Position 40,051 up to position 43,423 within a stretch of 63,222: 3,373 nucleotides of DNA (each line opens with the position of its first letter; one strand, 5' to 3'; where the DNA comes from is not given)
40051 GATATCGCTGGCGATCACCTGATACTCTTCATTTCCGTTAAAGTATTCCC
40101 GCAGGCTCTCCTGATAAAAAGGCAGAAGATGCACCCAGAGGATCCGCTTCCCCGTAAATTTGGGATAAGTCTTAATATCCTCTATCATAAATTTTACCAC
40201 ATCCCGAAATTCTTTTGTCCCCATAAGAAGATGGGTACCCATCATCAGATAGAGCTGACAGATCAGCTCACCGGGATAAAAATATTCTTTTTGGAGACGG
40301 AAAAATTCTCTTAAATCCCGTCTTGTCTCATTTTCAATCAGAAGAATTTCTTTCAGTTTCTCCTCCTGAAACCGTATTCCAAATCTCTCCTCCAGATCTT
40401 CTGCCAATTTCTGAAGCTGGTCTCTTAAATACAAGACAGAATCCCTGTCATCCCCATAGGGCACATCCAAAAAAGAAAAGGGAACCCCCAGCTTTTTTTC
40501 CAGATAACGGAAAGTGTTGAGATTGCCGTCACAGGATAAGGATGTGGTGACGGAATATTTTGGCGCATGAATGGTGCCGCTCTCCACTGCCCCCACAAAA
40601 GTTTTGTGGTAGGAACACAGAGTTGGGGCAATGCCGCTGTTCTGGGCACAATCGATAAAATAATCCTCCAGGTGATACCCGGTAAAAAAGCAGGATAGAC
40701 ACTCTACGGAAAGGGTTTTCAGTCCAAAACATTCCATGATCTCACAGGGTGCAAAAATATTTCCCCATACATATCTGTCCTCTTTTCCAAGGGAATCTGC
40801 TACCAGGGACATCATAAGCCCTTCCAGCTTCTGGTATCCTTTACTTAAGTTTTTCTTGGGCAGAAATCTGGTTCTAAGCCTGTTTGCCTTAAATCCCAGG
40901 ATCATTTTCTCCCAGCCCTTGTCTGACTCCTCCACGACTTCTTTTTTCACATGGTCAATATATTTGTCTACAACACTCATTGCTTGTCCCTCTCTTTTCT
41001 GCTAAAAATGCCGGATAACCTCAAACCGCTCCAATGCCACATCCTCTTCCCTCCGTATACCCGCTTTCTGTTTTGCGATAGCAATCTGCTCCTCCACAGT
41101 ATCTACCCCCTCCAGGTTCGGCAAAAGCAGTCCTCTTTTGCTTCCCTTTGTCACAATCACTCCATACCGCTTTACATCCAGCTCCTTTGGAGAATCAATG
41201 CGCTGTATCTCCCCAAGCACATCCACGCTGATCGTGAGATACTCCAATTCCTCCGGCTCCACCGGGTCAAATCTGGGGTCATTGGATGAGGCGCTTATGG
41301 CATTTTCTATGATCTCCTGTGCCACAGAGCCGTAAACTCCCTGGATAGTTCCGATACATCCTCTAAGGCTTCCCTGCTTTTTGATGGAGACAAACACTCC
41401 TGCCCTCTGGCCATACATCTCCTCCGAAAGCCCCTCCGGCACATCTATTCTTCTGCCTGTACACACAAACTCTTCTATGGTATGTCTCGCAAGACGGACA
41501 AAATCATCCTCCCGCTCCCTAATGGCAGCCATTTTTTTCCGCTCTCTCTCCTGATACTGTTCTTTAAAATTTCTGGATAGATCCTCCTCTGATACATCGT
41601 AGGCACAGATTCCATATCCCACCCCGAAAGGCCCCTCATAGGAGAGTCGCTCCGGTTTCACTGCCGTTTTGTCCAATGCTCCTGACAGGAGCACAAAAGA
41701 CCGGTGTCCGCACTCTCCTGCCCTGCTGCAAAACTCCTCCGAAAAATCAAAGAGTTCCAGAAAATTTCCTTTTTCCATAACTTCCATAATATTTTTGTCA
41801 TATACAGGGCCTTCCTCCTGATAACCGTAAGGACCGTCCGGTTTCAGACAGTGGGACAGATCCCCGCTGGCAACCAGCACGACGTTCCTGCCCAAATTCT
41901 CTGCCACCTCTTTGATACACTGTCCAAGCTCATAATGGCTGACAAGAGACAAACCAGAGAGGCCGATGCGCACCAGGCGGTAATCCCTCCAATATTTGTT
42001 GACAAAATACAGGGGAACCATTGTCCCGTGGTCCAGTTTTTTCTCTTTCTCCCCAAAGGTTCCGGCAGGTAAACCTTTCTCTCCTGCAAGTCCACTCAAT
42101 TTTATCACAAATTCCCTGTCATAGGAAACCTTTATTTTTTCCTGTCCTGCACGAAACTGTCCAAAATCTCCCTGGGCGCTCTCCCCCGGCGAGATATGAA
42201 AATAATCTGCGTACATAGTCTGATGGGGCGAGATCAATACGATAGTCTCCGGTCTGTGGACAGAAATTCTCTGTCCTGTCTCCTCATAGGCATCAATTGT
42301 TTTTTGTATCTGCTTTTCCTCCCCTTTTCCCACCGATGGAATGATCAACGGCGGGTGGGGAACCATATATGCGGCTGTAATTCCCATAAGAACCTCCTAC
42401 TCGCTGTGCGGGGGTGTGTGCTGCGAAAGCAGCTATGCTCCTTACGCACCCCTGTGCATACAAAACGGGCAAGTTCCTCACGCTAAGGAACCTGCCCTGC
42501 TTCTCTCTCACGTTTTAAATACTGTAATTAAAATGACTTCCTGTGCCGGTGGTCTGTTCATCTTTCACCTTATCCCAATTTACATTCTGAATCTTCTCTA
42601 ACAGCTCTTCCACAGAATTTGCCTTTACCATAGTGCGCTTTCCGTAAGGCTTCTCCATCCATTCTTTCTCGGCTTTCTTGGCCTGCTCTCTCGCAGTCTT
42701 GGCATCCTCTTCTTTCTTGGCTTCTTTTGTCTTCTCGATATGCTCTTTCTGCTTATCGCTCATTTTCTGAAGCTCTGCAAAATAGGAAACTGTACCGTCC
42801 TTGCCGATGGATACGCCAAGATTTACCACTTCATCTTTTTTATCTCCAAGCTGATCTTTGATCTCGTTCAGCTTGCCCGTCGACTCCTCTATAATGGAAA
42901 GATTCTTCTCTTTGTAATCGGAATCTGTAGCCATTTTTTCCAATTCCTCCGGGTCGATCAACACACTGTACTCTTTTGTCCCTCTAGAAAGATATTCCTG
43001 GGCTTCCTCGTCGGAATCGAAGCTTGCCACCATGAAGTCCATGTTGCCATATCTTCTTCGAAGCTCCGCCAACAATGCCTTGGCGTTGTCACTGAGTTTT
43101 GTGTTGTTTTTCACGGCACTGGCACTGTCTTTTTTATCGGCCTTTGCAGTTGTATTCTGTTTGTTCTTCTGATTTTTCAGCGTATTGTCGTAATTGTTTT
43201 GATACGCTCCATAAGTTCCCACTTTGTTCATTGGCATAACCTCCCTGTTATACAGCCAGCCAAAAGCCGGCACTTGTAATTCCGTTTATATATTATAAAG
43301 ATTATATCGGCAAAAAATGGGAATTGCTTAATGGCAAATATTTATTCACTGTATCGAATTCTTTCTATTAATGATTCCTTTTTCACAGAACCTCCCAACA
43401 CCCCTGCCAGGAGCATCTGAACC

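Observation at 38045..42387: Operon coupling a LigB/Memo-like-AMMECR1 fusion with a 2-hydroxyacyl-CoA-dehydratase-like enzyme and a dehydratase-beta/activase fusion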

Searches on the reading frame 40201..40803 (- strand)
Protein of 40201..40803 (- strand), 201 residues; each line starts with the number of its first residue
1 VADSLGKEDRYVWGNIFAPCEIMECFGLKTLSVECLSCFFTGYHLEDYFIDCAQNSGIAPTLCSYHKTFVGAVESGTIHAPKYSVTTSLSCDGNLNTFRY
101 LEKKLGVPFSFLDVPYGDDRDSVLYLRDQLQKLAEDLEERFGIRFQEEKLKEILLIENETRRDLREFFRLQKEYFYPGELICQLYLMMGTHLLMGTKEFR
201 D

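Call 55: search_solved_structures(query=window:40201-40803:-, max_evalue=1, show_alignments=5)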
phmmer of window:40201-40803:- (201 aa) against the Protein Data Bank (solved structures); distinct sequences matched with E-value up to 1: 9.
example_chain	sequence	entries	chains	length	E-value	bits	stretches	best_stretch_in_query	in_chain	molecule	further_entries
3o3m_A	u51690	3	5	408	7.7e-07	32.4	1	12-162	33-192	alpha subunit 2-hydroxyisocaproyl-CoA dehydratase | alpha-subunit 2-hydroxyisocaproyl-CoA dehydratase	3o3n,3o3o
8s02_A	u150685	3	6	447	0.012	18.7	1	50-162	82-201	BzdO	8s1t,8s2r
7sww_H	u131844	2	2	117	0.14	15.2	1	35-101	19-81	SARS2-57 Fv heavy chain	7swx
6eno_A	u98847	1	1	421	0.18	14.8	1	86-173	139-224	Dehydratase family protein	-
7yyl_C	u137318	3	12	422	0.18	14.8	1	86-173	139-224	Dehydratase family protein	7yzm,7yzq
9g87_B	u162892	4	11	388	0.21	14.6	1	62-173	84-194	3-methylbenzoyl-CoA reductase gamma subunit MbdN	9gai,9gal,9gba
9g87_A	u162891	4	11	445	0.24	14.4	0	21-173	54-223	3-methylbenzoyl-CoA reductase beta subunit MbdO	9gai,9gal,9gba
3o3m_B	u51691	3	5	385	0.34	13.9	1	122-171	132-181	beta subunit 2-hydroxyacyl-CoA dehydratase | beta-subunit 2-hydroxyacyl-CoA dehydratase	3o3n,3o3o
9yio_D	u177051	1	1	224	0.84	12.6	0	33-100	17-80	5B3 heavy chain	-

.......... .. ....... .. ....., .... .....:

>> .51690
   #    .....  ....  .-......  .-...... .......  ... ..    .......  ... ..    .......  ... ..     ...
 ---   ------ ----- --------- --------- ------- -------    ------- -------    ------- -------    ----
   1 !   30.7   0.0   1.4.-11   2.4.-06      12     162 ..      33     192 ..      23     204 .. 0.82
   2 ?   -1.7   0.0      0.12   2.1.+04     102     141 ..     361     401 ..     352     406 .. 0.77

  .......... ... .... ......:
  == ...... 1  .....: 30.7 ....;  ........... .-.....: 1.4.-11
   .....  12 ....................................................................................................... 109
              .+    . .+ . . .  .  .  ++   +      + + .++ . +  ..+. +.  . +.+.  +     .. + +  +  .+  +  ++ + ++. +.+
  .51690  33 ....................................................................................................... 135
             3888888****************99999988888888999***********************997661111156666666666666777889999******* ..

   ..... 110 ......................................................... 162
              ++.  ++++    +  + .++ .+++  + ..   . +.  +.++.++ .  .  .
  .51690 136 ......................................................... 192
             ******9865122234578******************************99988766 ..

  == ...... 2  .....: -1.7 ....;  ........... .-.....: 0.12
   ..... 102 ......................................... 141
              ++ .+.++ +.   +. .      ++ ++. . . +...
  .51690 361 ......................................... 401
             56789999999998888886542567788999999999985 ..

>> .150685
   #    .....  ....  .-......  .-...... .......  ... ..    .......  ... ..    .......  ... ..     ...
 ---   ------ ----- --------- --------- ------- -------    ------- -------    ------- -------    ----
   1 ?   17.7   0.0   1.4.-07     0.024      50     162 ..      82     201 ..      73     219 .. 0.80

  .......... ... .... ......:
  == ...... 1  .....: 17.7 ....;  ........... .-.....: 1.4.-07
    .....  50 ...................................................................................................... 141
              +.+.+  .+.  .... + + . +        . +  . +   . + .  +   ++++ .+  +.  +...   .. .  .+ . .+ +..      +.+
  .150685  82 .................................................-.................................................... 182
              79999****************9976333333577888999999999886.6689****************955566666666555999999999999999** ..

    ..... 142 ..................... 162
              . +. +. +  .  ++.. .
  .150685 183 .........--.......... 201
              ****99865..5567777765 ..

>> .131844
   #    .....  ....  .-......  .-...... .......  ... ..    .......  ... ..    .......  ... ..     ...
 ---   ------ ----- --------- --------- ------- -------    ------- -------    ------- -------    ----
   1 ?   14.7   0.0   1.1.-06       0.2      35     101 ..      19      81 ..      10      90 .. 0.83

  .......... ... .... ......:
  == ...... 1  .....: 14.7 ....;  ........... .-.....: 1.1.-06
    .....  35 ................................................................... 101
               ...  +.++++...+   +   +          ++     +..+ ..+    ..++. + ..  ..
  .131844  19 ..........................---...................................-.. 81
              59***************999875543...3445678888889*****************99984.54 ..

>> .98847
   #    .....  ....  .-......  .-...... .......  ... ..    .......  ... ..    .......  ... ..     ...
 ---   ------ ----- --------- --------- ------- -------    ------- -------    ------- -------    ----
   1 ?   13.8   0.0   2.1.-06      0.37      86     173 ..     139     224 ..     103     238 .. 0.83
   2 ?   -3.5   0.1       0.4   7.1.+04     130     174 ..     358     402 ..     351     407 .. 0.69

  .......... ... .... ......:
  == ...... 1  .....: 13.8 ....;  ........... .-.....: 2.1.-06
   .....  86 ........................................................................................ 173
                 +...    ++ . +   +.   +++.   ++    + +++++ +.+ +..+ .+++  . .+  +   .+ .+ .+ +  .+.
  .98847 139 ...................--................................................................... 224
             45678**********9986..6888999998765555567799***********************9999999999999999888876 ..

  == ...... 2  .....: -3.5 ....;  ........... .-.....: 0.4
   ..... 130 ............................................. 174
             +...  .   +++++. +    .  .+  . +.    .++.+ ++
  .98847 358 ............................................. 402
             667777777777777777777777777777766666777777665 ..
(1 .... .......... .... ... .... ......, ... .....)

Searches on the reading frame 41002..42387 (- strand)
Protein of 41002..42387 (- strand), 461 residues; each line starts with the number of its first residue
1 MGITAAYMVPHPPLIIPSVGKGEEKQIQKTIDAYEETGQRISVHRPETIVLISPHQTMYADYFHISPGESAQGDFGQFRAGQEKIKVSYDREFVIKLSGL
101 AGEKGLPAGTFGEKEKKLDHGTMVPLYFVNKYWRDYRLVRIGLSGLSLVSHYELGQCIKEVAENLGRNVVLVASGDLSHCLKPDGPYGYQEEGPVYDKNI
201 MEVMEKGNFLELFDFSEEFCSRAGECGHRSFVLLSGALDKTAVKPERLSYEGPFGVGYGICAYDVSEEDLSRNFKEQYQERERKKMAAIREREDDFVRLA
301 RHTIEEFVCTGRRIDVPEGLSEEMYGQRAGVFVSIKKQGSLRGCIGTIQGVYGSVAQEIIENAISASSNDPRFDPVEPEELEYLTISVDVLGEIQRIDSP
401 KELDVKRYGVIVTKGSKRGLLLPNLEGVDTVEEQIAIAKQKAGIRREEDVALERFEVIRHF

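Call 3: search_protein_families(library=pfam, proteins=[window:41002-42387:-], max_evalue=0.01)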
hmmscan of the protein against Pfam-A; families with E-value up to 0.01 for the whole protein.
window:41002-42387:- (461 aa): 3 families
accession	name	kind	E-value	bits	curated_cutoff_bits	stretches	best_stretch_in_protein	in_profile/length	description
PF02900.23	LigB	-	1.4e-45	156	26.3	1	6-260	2-268/269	Catalytic LigB subunit of aromatic ring-opening dioxygenase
PF01871.22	AMMECR1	-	1.6e-44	151.8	25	1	297-458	1-166/168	AMMECR1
PF01875.22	Memo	-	1.1e-06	28.5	27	1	40-211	56-211/269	Memo-like protein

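Call 4: search_protein_families(library=ncbifam, proteins=[window:41002-42387:-], max_evalue=0.001)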
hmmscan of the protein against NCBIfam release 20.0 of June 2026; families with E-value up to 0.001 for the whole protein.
window:41002-42387:- (461 aa): 8 families
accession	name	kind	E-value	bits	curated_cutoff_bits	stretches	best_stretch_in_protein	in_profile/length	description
TIGR04335.1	AmmeMemoSam_A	hypoth_equivalog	1.9e-38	131.6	99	1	296-457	3-172/175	AmmeMemoRadiSam system protein A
NF002000.0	PRK00801.1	equivalog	2.9e-32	111.4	273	1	294-427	10-146/201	hypothetical protein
TIGR00296.1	TIGR00296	hypoth_equivalog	2.4e-28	99.2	91.05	1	290-459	6-182/200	TIGR00296 family protein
TIGR02298.1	HpaD_Fe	equivalog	1.4e-12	47.6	315.95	1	6-239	9-255/284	3,4-dihydroxyphenylacetate 2,3-dioxygenase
TIGR04336.1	AmmeMemoSam_B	hypoth_equivalog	6e-08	32.3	26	1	43-250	63-249/270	AmmeMemoRadiSam system protein B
NF001987.0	PRK00782.1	equivalog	1.6e-05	24.3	295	1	113-228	114-221/267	MEMO1 family protein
NF009910.0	PRK13370.1-4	equivalog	1.9e-05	24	291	0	10-179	9-179/312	3-carboxyethylcatechol 2,3-dioxygenase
NF009904.0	PRK13367.1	equivalog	0.00091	18.3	412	0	114-288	119-300/426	gallate dioxygenase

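Call 6: find_homologous_proteins(query=window:41002-42387:-, max_evalue=1e-10)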
Query window:41002-42387:- (461 aa): 8000 proteins with E <= 1e-10 among 8000 candidates; the best 120 are listed.
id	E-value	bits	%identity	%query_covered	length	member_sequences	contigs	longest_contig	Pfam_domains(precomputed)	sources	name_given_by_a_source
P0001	0.0e+0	1039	100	100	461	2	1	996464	PF02900.24,PF01871.23,PF01875.23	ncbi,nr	ncbi:MAG: AmmeMemoRadiSam system protein A [Roseburia sp.]|nr:AmmeMemoRadiSam system protein A [Rose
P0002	1.0e-262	890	85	100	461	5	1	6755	PF02900.24,PF01871.23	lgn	-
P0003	1.9e-229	780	75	100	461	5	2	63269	PF02900.24,PF01871.23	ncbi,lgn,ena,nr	ncbi:MAG: AmmeMemoRadiSam system protein A [Lachnospiraceae bacterium]|nr:AmmeMemoRadiSam system pro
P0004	1.3e-224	764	73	100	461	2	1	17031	PF02900.24,PF01871.23,PF01875.23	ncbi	-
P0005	6.3e-223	759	73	100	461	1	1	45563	PF02900.24,PF01871.23,PF01875.23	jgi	-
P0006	4.1e-221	753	71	100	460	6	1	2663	PF02900.24,PF01871.23,PF01875.23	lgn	-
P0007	8.9e-220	748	70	100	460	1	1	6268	PF02900.24,PF01871.23,PF01875.23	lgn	-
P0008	2.7e-219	747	70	100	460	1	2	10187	PF02900.24,PF01871.23,PF01875.23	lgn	-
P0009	2.9e-219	747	71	100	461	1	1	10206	PF02900.24,PF01871.23,PF01875.23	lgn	-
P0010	1.0e-218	745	70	100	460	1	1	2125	PF02900.24,PF01871.23,PF01875.23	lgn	-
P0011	2.4e-217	740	72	100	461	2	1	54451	PF02900.24,PF01871.23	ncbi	-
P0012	3.0e-217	740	70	100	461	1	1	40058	PF02900.24,PF01871.23,PF01875.23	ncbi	-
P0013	3.4e-217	740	71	99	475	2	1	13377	PF02900.24,PF01871.23,PF01875.23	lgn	-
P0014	3.6e-217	740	69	100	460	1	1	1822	PF02900.24,PF01871.23,PF01875.23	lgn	-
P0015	1.1e-216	738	70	100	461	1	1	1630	PF02900.24,PF01871.23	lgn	-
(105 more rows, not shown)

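Call 7: find_related_loci(query=window:41002-42387:-, collection=genome_contigs, flank=10000)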
Query window:41002-42387:- (461 aa) in genome_contigs; peptide patterns used: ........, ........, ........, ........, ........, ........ (x = any residue, [..] = any of these).
599 stretches matched a pattern (row limit reached: there are more); 525 encode a relative of the query (tblastn E <= 1e-3); the best 80 are kept; 80 distinct loci.
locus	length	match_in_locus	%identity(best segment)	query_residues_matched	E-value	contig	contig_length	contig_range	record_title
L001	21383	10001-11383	75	1-461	0e+0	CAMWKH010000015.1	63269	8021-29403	MAG TPA_asm: uncultured Roseburia sp. isolate SRR14411339_bin.7_metawrap_v1.3_MAG genome assembly, contig: NODE.46_lengt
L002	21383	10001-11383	69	1-461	0e+0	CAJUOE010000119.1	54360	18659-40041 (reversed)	MAG TPA_asm: uncultured Lachnospiraceae bacterium isolate MGBC161624 genome assembly, contig: MGBC161624.119, whole geno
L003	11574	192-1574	69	1-461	0e+0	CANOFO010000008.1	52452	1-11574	MAG TPA_asm: uncultured Lachnospiraceae bacterium isolate SRR13921779_bin.8_metawrap_v1.3_MAG genome assembly, contig: N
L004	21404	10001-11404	67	1-460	0e+0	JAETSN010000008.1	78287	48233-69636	MAG: [Clostridium] symbiosum isolate S32_Bin7 scaffold_419, whole genome shotgun sequence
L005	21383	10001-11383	69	1-461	0e+0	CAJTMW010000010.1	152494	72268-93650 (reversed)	MAG TPA_asm: uncultured Lachnospiraceae bacterium isolate MGBC101207 genome assembly, contig: MGBC101207.10, whole genom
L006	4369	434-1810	69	3-461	0e+0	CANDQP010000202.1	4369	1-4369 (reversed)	MAG TPA_asm: uncultured Dorea sp. isolate SRR15214599_bin.41_metawrap_v1.3_MAG genome assembly, contig: NODE.10095_lengt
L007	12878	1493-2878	69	1-461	0e+0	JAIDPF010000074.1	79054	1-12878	MAG: Lachnospiraceae bacterium isolate SC0353_S20_2 SC0353_S20_2_contig_74, whole genome shotgun sequence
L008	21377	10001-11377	68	3-461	0e+0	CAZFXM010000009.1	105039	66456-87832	MAG TPA_asm: uncultured Clostridium sp. isolate SRP287540_co1_326 genome assembly, contig: NODE_114_length_105039_cov_42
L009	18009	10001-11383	70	1-461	0e+0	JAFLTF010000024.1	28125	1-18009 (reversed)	MAG: Lachnospiraceae bacterium isolate HAN046 Seq24, whole genome shotgun sequence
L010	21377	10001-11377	68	3-461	0e+0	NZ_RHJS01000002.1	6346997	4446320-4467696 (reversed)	Schaedlerella arabinosiphila strain DSM 106076 000000F_quiver_pilon, whole genome shotgun sequence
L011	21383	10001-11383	68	1-461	0e+0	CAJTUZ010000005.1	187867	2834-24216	MAG TPA_asm: uncultured Lachnospiraceae bacterium isolate MGBC113942 genome assembly, contig: MGBC113942.5, whole genome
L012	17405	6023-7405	68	1-461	0e+0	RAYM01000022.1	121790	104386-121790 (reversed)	Bacterium 1xD42-87 strain 1xD42-87 Scaffold12_1, whole genome shotgun sequence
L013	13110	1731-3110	69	1-460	0e+0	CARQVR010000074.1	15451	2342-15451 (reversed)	MAG TPA_asm: uncultured Lachnospiraceae bacterium isolate MGBC139979 genome assembly, contig: MGBC139979.74, whole genom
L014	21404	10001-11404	68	2-461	0e+0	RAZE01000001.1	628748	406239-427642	Bacterium 1XD8-76 strain 1XD8-76 Scaffold1_1, whole genome shotgun sequence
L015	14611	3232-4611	69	1-460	0e+0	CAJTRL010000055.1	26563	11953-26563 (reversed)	MAG TPA_asm: uncultured Lachnospiraceae bacterium isolate MGBC110096 genome assembly, contig: MGBC110096.55, whole genom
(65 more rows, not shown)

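Call 10: find_encoding_contigs(protein=P0002, flank=10000, max_places=4)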
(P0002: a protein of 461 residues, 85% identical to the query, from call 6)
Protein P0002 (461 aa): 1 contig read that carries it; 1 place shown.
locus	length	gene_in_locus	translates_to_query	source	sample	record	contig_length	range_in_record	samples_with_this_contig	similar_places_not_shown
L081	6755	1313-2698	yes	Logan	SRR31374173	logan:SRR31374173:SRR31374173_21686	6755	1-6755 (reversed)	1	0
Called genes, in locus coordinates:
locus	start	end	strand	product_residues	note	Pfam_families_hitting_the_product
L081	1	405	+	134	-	?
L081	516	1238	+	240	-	PF19498:DUF6033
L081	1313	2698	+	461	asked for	PF02900:LigB, PF01871:AMMECR1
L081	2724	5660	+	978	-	PF01841:Transglut_core, PF00041:fn3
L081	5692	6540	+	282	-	PF00135:COesterase (weak), PF12740:PETase (faint), PF20434:BD-FAE, PF07859:Abhydrolase_3, PF00326:Peptidase_S9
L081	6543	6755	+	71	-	?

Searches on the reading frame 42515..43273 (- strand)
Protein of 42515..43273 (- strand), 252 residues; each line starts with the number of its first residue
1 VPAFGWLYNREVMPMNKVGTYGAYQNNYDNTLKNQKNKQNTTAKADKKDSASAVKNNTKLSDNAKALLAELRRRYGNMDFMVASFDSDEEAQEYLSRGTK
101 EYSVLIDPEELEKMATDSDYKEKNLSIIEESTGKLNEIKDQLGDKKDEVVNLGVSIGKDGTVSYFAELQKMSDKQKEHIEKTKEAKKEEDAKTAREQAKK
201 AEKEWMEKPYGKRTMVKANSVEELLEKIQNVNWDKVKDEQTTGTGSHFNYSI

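Call 3: search_protein_families(library=pfam, proteins=[window:42515-43273:-], max_evalue=0.01)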
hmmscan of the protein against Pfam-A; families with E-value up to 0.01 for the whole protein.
window:42515-43273:- (252 aa): 1 family
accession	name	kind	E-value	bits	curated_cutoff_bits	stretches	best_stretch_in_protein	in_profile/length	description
PF19498.4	DUF6033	-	2.8e-56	191.1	25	1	59-252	2-205/205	Protein of unknown function (DUF6033)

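Call 4: search_protein_families(library=ncbifam, proteins=[window:42515-43273:-], max_evalue=0.001)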
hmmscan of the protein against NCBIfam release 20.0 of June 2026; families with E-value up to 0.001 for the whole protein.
window:42515-43273:- (252 aa): 1 family
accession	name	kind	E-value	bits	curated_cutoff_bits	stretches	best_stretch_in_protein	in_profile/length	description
TIGR01236.1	D1pyr5carbox1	equivalog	0.00056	18.6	613.6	1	134-217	14-97/533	L-glutamate gamma-semialdehyde dehydrogenase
